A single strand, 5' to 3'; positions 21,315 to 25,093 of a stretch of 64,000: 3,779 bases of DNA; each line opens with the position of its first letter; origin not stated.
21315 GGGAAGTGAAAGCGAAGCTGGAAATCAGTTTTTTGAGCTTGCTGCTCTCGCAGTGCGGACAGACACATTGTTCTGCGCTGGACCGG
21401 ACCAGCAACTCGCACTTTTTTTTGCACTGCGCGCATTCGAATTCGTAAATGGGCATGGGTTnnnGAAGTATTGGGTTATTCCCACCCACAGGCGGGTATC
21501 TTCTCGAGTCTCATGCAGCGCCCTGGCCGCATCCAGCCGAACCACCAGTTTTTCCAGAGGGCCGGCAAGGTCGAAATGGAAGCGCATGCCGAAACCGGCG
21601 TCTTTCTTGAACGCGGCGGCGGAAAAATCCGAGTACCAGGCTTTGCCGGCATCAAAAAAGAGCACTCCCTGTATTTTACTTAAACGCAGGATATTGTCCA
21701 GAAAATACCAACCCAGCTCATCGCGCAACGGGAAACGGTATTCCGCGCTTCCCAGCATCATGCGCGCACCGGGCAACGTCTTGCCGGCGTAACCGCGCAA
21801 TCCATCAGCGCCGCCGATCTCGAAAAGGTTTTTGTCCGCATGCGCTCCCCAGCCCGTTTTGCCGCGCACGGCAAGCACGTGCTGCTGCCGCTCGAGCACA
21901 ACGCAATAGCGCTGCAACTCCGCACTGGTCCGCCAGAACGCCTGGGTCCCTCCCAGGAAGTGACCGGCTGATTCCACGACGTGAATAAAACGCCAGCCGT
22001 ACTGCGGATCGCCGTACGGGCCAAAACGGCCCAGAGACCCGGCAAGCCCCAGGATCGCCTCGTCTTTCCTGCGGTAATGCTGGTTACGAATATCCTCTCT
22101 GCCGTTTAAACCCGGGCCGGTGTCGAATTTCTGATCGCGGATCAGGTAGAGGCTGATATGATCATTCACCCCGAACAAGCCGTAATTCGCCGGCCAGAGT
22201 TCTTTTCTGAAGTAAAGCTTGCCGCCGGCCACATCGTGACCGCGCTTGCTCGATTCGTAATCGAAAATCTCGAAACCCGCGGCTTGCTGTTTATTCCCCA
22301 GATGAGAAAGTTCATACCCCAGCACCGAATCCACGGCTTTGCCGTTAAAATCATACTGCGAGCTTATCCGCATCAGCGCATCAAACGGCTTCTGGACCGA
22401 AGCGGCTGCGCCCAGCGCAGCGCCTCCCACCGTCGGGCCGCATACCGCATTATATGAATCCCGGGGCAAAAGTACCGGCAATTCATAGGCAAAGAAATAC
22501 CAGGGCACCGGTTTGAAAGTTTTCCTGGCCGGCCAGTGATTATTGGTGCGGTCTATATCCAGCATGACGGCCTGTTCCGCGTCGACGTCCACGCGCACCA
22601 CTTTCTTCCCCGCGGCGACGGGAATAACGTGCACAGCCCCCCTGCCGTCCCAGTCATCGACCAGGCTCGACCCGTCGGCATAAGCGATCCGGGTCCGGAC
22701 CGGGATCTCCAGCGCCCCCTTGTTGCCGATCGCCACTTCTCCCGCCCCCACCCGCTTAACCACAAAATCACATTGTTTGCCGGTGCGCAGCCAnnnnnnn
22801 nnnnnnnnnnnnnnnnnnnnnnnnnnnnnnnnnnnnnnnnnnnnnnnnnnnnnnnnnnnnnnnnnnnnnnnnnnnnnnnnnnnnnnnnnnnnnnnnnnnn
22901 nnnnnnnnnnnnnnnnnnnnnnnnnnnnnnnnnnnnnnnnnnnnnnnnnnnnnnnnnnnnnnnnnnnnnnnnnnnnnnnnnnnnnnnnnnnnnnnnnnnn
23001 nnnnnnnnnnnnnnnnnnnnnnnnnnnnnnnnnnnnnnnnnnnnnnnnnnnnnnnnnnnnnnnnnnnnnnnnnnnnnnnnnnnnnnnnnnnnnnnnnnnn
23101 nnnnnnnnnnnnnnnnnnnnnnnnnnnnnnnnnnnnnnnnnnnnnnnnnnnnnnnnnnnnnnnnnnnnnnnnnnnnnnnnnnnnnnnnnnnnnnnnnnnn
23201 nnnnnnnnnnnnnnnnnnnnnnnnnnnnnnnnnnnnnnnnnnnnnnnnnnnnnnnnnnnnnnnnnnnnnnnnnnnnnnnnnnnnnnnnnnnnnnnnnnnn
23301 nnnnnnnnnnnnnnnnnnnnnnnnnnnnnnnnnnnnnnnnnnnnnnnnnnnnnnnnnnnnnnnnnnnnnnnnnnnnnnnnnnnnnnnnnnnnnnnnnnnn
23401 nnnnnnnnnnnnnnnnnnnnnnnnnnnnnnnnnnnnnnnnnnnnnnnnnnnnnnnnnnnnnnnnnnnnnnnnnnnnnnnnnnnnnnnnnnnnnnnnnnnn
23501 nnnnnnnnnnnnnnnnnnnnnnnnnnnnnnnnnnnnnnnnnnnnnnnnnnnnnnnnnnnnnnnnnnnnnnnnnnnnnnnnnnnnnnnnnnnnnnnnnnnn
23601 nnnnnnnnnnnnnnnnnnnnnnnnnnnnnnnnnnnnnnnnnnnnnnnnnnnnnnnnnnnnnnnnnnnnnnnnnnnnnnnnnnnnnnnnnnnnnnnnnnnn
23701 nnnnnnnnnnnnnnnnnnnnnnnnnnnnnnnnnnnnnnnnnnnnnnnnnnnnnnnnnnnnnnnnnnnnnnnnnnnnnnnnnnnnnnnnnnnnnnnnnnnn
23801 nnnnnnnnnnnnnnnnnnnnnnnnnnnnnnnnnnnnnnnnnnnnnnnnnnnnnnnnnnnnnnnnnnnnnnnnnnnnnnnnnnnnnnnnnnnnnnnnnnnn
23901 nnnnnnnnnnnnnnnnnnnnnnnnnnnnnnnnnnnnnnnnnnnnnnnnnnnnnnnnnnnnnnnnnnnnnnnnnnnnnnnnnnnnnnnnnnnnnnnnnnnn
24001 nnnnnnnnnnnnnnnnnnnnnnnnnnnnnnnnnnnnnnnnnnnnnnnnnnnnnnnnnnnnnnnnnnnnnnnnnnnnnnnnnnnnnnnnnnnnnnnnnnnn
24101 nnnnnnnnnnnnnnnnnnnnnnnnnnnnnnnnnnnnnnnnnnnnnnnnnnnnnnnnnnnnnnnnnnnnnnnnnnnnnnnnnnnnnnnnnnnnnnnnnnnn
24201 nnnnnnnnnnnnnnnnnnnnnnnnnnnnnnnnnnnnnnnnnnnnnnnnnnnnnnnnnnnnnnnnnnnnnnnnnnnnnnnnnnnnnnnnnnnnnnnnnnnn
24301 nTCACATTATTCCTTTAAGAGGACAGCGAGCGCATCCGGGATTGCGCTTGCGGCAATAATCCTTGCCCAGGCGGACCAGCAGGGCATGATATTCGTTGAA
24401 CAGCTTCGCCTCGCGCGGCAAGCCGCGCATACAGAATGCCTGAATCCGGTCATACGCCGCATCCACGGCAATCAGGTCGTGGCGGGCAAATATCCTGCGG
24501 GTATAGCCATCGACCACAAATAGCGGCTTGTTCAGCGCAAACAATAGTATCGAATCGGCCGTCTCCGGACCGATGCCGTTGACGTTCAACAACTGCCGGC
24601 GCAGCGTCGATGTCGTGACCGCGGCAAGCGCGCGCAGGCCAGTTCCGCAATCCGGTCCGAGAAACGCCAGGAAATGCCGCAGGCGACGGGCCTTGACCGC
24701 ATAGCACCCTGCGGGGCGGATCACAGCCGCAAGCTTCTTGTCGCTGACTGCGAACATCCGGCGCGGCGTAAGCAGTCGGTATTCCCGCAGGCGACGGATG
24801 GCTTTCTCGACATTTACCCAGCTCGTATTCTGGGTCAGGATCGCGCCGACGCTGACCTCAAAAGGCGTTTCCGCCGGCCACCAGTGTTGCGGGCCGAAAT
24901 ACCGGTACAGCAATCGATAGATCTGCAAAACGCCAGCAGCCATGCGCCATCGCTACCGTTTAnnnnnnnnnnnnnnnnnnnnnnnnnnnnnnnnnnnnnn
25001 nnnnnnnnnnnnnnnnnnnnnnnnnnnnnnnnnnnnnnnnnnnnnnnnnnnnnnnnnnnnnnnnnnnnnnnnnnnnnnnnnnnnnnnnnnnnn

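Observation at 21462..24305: M1-family zinc aminopeptidase fused to an Omp85/BamA-type beta-barrel: candidate type Vd-like autotransporter with a protease passenger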

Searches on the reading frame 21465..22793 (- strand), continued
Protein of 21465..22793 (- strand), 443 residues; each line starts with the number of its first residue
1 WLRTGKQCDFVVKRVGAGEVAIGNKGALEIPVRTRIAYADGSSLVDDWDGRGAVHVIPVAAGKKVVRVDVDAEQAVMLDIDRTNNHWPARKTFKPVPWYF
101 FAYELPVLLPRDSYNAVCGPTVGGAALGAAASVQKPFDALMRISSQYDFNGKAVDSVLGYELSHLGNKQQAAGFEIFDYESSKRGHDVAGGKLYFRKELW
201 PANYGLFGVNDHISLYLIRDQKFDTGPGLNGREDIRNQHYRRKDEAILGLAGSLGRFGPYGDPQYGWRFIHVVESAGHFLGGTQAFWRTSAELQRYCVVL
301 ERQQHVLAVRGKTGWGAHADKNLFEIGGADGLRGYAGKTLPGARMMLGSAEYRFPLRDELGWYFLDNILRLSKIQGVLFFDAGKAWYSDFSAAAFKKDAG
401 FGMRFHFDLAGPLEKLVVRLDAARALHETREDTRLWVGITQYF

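Call 59: list_cluster_members(proteins=[P0157, P0158, P0159, P0160, P0162, P0167, P0171, P0173, P0156, P0154])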
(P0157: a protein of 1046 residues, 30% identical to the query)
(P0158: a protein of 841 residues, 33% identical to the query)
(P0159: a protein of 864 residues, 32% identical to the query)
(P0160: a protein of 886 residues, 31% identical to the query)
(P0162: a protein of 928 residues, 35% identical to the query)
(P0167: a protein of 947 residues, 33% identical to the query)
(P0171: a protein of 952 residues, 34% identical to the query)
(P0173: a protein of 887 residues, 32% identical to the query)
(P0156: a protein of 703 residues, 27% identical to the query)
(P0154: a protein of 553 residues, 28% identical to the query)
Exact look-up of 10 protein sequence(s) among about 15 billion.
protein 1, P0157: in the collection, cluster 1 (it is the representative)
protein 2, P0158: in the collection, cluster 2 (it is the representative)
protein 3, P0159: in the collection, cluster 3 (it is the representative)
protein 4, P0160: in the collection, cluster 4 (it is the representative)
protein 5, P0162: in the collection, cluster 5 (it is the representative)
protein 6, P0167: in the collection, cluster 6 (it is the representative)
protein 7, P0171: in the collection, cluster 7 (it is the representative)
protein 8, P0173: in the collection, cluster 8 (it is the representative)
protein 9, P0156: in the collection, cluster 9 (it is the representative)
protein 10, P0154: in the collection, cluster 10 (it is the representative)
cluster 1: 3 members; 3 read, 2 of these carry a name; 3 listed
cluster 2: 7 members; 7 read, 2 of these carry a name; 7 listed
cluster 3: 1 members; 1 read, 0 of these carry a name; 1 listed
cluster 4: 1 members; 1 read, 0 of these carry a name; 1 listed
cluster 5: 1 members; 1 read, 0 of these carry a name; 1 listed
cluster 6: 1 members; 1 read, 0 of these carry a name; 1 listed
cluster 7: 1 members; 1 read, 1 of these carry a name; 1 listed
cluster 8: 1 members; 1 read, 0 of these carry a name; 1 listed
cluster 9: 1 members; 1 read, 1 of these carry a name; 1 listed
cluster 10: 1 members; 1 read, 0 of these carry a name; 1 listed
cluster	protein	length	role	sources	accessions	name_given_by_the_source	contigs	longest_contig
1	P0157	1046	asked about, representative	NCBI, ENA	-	-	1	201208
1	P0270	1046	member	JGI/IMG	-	hypothetical protein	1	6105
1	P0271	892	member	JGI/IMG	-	hypothetical protein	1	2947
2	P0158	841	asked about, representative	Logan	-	-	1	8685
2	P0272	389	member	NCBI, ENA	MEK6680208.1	MAG: hypothetical protein AABY39_12400 [Nitrospirota bacterium]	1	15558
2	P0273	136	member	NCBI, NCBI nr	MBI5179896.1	MAG: BamA/TamA family outer membrane protein, partial [Nitrospirae bacterium] | BamA/TamA family outer membrane protein [Nitrospirota bacterium]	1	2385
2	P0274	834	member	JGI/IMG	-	-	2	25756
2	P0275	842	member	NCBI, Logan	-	-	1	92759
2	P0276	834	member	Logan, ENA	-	-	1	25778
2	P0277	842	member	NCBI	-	-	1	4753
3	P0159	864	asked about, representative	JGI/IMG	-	-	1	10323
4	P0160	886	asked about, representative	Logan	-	-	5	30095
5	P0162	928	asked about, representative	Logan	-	-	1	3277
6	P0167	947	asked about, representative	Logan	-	-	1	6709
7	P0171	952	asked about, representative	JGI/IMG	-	hypothetical protein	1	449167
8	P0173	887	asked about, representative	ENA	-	-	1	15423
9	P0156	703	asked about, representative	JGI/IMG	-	hypothetical protein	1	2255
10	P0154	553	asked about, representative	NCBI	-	-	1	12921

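Call 60: search_protein_families(library=pfam, proteins=[P0157, P0158, P0159, P0160, P0162, P0167, P0171, P0173, P0156, P0154], max_evalue=0.001)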
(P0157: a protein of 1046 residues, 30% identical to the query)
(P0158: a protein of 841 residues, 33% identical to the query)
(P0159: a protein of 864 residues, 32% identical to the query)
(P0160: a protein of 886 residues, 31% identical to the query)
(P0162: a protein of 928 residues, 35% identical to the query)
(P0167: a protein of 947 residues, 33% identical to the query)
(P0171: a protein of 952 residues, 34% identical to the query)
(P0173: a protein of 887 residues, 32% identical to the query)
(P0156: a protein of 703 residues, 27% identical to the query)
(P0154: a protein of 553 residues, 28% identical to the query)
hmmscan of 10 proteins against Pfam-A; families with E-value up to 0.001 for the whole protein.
P0157 (1046 aa): 2 families
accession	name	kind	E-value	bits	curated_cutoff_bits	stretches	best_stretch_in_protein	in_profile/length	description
PF01433.26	Peptidase_M1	-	7.6e-13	49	27.7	1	320-530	14-218/218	Peptidase family M1 domain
PF01103.29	Omp85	-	5.8e-07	29.8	24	1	751-1043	31-322/325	Omp85 superfamily domain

P0158 (841 aa): 1 family
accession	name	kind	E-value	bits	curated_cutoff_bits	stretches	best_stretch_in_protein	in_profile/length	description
PF01103.29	Omp85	-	4.6e-13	49.8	24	1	665-841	138-325/325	Omp85 superfamily domain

P0159 (864 aa): 1 family
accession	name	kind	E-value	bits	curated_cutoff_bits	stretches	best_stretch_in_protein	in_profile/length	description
PF01103.29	Omp85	-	8.3e-10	39.1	24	1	687-864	137-325/325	Omp85 superfamily domain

P0160 (886 aa): 1 family
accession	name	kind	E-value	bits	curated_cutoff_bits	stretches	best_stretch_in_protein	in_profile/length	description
PF01103.29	Omp85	-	4e-11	43.5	24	1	679-886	107-325/325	Omp85 superfamily domain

P0162 (928 aa): 2 families
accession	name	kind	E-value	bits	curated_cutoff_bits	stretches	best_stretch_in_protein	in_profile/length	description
PF13485.12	Peptidase_MA_2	-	1.8e-14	54.4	32.4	1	74-271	14-198/201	Peptidase MA superfamily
PF07676.18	PD40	-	4.6e-14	52.4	20.9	1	434-467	4-38/38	WD40-like Beta Propeller Repeat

P0167 (947 aa): 6 families
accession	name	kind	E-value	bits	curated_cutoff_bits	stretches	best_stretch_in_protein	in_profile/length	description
PF07676.18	PD40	-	7.4e-34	115.4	20.9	3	482-517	3-38/38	WD40-like Beta Propeller Repeat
PF13485.12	Peptidase_MA_2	-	1.9e-11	44.6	32.4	1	61-269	2-197/201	Peptidase MA superfamily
PF25174.1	Beta-prop_THOC3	-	4.3e-09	36.2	305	1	303-460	91-235/272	THOC3 beta-propeller domain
PF00930.27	DPPIV_N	-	1.3e-08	34.4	22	0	490-530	45-80/354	Dipeptidyl peptidase IV (DPP IV) N-terminal region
PF01103.29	Omp85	-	4.3e-07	30.2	24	1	694-945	48-323/325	Omp85 superfamily domain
PF14583.12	Pectate_lyase22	-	1.6e-05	24.3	30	0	399-458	40-100/386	Oligogalacturonate lyase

P0171 (952 aa): 5 families
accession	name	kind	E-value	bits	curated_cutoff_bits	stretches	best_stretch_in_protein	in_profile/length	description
PF07676.18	PD40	-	2.4e-22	78.7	20.9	2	498-531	3-37/38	WD40-like Beta Propeller Repeat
PF01103.29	Omp85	-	1e-11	45.4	24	1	679-900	31-266/325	Omp85 superfamily domain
PF00930.27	DPPIV_N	-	4.9e-10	39.1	22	1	374-457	2-82/354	Dipeptidyl peptidase IV (DPP IV) N-terminal region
PF13485.12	Peptidase_MA_2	-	5.4e-05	23.5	32.4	1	175-263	84-168/201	Peptidase MA superfamily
PF14583.12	Pectate_lyase22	-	0.00019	20.7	30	0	471-548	4-80/386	Oligogalacturonate lyase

P0173 (887 aa): 1 family
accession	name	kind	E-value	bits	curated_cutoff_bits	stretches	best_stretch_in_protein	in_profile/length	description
PF01103.29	Omp85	-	4.2e-10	40.1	24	1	639-887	62-325/325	Omp85 superfamily domain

P0156 (703 aa): 2 families
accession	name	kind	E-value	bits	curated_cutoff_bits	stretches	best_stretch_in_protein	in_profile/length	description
PF01433.26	Peptidase_M1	-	6.2e-14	52.5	27.7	1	5-166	69-218/218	Peptidase family M1 domain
PF01103.29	Omp85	-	1.2e-12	48.5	24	1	506-701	121-323/325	Omp85 superfamily domain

P0154 (553 aa): 1 family
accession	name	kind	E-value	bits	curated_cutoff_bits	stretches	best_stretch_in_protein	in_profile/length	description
PF01103.29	Omp85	-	1.2e-09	38.6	24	1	350-522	112-296/325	Omp85 superfamily domain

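Call 67: list_cluster_members(proteins=[P0181, P0182, P0196, P0209, P0184, P0185, P0188, P0203, P0259, P0134])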
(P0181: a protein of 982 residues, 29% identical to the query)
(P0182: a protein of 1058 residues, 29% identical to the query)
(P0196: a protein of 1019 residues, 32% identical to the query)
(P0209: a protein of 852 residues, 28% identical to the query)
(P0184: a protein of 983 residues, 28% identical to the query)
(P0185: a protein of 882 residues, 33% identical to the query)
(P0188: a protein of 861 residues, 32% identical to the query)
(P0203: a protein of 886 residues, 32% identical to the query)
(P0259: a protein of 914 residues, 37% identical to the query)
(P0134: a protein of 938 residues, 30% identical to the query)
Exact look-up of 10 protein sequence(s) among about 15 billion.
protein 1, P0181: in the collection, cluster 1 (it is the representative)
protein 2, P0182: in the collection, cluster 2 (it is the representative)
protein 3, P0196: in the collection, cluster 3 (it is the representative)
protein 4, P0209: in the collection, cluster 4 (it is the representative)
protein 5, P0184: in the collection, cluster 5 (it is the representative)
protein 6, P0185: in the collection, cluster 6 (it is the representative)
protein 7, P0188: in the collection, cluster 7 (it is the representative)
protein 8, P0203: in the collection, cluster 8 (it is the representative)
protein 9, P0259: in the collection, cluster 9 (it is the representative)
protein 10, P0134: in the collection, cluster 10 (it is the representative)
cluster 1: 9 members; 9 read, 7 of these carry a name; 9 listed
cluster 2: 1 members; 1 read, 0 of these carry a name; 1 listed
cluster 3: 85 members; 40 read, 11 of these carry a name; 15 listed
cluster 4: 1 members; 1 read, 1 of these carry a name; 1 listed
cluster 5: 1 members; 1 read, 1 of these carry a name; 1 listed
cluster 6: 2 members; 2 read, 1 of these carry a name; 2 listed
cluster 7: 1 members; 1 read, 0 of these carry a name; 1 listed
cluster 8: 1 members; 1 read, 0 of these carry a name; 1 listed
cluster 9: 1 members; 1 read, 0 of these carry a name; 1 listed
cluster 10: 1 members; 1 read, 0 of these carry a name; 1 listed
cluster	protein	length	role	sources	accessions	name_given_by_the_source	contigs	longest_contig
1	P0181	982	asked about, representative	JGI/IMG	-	hypothetical protein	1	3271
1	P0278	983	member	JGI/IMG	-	hypothetical protein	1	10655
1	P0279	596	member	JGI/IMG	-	hypothetical protein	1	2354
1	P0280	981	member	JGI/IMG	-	hypothetical protein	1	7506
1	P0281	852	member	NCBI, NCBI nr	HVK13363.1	MAG TPA: M1 family metallopeptidase, partial [Gemmataceae bacterium] | M1 family metallopeptidase [Gemmataceae bacterium]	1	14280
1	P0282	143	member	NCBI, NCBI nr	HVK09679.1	MAG TPA: hypothetical protein VM597_12965, partial [Gemmataceae bacterium] | hypothetical protein [Gemmataceae bacterium]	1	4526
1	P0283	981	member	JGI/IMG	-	hypothetical protein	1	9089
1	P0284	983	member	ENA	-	-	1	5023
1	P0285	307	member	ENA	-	-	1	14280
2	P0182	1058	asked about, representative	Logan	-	-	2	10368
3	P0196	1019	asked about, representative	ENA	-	-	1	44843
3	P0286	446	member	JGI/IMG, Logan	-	hypothetical protein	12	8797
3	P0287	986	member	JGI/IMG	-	hypothetical protein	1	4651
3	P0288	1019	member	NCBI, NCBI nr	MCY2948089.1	MAG: M1 family aminopeptidase [Planctomycetota bacterium] | M1 family aminopeptidase [Planctomycetota bacterium]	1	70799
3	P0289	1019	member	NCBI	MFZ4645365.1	MAG: M1 family aminopeptidase [Gemmataceae bacterium]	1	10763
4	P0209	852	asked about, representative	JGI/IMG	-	hypothetical protein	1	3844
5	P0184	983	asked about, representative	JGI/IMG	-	hypothetical protein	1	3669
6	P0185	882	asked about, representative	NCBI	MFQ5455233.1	MAG: BamA/TamA family outer membrane protein [Nitrospirota bacterium]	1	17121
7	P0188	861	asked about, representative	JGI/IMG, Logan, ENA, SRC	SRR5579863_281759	-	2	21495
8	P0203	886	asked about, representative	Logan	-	-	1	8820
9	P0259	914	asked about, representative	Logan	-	-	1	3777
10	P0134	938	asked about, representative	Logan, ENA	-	-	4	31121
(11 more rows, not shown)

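Call 71: find_encoding_contigs(protein=P0196, flank=7000, max_places=3)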
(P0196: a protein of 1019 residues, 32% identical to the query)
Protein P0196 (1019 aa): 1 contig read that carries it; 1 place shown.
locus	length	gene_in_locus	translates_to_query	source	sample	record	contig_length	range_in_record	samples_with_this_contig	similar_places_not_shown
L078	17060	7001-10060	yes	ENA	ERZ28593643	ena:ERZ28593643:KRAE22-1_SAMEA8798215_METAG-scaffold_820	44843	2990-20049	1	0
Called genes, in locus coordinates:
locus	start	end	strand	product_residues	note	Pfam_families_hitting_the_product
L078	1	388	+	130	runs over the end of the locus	-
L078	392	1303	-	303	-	PF00480:ROK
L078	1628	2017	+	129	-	-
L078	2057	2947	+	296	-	PF07963:N_methyl (weak), PF07596:SBP_bac_10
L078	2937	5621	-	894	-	PF00069:Pkinase, PF07714:PK_Tyr_Ser-Thr, PF23381:Beta-prop_IFT122_1st (faint), PF24814:WD40_Prp19 (faint)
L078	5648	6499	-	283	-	PF07721:TPR_4 (faint), PF13174:TPR_6 (faint), PF13424:TPR_12 (faint), PF13428:TPR_14 (faint), PF13432:TPR_16 (faint), PF14559:TPR_19 (faint)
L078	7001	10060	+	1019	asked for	PF01433:Peptidase_M1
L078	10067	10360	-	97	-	-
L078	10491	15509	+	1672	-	PF00263:Secretin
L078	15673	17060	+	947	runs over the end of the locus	PF25172:Beta-prop_WDR3_2nd, PF25173:Beta-prop_WDR3_1st, PF25175:Beta-prop_WDR5, PF23381:Beta-prop_IFT122_1st, PF24805:EIF3I, PF24814:WD40_Prp19, PF24817:WD40_WDHD1_1st, PF25174:Beta-prop_THOC3, +49 more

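Call 72: find_encoding_contigs(protein=P0185, flank=7000, max_places=3)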
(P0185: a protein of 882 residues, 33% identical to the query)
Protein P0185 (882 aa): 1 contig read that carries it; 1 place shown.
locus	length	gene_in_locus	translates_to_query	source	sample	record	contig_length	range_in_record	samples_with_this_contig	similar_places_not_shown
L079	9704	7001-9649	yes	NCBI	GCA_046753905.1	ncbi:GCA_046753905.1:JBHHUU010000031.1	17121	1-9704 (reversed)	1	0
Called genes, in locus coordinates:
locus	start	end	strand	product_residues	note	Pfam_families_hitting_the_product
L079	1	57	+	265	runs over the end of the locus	PF03781:FGE-sulfatase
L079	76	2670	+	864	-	PF02861:Clp_N, PF23569:NBD_SMAX1, PF00004:AAA, PF17871:AAA_lid_9, PF00004:AAA, PF07724:AAA_2, PF07728:AAA_5, PF10431:ClpB_D2-small, +8 more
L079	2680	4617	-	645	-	PF00133:tRNA-synt_1, PF01406:tRNA-synt_1e, PF09334:tRNA-synt_1g, PF00133:tRNA-synt_1, PF01588:tRNA_bind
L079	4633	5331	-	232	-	PF04468:PSP1, PF28472:PSP1_3rd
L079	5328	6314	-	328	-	PF13177:DNA_pol3_delta2, PF09115:DNApol3-delta_C (weak)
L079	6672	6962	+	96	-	-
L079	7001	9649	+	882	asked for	PF01103:Omp85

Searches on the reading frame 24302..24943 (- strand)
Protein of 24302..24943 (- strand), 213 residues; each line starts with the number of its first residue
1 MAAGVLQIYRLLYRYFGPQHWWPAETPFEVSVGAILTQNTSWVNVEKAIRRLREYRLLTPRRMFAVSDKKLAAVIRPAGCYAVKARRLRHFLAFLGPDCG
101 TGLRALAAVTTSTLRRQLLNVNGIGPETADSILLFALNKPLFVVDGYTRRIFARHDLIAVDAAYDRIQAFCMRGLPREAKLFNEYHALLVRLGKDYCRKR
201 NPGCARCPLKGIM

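Call 17: search_protein_families(library=pfam, proteins=[window:24302-24943:-], max_evalue=0.001)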
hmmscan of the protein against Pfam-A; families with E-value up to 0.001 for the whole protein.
window:24302-24943:- (213 aa): 2 families
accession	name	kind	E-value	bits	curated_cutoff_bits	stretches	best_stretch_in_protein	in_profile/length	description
PF00730.31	HhH-GPD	-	1e-14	55.2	26.2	1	32-176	1-107/108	HhH-GPD superfamily base excision DNA repair protein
PF00633.29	HHH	-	0.00094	19.4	24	0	117-135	12-30/30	Helix-hairpin-helix motif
